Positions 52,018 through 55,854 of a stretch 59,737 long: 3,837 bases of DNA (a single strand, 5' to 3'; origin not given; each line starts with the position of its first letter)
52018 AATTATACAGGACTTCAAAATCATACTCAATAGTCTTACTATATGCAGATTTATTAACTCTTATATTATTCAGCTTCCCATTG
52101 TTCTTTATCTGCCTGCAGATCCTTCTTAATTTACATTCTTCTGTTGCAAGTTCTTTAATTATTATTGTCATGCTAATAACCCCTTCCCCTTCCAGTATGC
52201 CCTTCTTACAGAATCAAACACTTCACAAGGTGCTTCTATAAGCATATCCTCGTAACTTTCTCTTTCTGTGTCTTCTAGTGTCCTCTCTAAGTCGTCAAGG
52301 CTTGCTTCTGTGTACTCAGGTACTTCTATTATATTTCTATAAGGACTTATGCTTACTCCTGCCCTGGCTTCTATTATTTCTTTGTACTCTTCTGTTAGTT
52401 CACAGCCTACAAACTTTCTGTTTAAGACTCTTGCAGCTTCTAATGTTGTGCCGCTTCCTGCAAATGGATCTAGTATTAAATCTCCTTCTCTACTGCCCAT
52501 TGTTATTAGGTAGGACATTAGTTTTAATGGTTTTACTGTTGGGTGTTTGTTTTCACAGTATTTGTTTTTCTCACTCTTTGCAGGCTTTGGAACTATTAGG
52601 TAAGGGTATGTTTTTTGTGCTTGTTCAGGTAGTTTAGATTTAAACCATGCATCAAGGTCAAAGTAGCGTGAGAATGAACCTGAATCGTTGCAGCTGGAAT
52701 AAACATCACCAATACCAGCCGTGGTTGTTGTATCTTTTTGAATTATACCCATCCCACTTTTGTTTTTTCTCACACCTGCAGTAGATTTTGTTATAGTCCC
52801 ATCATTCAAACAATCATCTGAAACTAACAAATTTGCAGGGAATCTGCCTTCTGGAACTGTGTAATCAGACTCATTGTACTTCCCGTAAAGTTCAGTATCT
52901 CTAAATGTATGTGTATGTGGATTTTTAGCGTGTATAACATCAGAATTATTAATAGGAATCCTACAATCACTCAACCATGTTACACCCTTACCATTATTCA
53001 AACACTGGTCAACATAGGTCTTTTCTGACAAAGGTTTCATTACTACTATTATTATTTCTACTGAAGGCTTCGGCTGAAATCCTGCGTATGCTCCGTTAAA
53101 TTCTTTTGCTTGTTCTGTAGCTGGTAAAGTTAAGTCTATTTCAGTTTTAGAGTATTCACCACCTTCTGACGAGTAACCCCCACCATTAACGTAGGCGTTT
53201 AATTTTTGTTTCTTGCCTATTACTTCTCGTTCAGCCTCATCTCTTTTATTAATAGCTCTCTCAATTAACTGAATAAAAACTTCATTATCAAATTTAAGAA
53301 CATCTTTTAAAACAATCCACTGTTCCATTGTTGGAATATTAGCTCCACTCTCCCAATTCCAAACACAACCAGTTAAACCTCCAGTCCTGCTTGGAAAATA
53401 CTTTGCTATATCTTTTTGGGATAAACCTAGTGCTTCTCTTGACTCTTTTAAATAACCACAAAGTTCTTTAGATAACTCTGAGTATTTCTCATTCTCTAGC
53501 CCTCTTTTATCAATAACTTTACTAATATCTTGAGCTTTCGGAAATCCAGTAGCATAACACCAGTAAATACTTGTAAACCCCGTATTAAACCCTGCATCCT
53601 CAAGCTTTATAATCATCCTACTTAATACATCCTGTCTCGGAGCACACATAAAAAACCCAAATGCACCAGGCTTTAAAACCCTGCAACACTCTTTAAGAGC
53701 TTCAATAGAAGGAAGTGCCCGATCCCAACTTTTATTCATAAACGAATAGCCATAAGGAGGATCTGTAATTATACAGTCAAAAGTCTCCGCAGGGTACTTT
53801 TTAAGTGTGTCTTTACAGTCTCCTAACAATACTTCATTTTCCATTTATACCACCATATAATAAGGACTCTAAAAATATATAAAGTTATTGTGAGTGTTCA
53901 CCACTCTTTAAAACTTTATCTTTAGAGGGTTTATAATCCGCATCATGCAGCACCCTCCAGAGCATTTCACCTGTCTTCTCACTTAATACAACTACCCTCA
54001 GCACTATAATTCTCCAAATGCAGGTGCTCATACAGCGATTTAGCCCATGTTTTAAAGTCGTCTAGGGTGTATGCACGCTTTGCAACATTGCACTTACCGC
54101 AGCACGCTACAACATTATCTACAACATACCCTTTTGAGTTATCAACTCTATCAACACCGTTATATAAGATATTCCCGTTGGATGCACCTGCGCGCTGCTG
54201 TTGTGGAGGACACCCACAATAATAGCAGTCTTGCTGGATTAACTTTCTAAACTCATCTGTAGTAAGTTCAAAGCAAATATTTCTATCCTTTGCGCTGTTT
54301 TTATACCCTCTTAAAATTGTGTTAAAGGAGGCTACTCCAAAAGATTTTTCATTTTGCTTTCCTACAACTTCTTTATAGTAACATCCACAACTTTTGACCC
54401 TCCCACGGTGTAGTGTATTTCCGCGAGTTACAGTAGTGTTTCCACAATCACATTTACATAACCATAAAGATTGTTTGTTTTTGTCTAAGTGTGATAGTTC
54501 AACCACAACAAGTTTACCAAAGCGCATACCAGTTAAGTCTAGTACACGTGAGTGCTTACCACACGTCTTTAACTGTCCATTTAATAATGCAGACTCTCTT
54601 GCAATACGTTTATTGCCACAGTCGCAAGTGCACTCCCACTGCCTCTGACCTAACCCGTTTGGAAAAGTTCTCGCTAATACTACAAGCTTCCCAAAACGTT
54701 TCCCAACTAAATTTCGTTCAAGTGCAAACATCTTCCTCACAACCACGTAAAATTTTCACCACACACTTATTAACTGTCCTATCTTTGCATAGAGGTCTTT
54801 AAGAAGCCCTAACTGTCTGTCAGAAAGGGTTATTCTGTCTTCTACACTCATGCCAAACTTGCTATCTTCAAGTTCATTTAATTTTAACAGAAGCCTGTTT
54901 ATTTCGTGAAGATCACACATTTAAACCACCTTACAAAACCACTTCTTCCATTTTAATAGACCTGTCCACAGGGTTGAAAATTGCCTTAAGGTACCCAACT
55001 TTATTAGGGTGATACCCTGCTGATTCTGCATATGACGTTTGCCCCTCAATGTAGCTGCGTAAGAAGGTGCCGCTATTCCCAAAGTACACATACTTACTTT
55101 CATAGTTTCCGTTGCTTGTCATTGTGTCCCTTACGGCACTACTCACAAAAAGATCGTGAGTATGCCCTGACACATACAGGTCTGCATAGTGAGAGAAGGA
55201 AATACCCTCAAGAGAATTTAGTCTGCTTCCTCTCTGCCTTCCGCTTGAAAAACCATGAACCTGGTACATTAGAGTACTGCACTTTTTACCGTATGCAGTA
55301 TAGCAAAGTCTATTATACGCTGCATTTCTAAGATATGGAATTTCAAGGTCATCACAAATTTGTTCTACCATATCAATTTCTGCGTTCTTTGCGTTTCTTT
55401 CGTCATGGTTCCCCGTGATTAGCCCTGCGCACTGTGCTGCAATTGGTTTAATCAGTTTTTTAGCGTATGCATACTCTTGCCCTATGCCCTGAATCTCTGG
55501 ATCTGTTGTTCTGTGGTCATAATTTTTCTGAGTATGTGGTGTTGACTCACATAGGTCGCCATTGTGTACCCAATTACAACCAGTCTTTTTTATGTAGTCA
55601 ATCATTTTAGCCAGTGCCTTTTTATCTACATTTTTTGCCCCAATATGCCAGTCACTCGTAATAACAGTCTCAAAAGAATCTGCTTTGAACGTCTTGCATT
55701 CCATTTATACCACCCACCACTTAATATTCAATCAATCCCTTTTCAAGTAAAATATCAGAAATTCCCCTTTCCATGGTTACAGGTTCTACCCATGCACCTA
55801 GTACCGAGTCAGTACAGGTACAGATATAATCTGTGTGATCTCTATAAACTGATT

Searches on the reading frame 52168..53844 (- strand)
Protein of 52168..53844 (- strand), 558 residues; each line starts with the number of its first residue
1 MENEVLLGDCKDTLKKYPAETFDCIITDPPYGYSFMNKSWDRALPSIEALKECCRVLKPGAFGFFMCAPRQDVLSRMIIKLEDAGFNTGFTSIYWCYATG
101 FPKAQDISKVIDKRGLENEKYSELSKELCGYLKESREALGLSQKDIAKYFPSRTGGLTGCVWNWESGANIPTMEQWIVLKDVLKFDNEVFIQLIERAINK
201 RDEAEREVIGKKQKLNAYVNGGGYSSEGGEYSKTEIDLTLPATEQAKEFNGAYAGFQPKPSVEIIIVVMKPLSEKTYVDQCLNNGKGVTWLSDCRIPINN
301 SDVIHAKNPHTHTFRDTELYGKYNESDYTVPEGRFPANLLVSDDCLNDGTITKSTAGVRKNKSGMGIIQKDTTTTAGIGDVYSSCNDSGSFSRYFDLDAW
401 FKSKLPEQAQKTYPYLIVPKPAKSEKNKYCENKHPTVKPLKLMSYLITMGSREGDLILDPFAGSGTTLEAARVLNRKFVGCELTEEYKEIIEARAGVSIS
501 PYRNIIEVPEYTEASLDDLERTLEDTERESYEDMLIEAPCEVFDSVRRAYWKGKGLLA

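Call 12: search_protein_families(library=pfam, proteins=[window:52168-53844:-], max_evalue=0.001)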
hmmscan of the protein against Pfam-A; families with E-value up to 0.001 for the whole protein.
window:52168-53844:- (558 aa): 2 families
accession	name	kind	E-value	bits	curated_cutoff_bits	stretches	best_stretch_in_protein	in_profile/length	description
PF01555.25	N6_N4_Mtase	-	6.4e-31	108.5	26.7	1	407-492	138-220/221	DNA methylase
PF01170.24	UPF0020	-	9.7e-07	29.1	22.3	0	18-73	118-172/197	RMKL-like, methyltransferase domain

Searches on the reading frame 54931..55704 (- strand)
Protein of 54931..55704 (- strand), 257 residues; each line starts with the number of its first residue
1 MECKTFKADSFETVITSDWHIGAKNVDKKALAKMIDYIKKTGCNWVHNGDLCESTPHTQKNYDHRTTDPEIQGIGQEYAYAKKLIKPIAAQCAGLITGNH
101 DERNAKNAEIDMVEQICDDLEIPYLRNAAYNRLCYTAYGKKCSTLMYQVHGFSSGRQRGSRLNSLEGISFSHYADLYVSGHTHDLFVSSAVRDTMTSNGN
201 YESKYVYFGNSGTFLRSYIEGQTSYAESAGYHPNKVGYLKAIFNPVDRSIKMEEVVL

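Call 12: search_protein_families(library=pfam, proteins=[window:54931-55704:-], max_evalue=0.001)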
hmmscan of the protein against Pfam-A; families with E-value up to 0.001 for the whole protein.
window:54931-55704:- (257 aa): 1 family
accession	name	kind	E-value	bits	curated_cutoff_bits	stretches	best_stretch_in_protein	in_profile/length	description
PF00149.33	Metallophos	-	3.4e-05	24.8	21.5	1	14-183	4-189/191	Calcineurin-like phosphoesterase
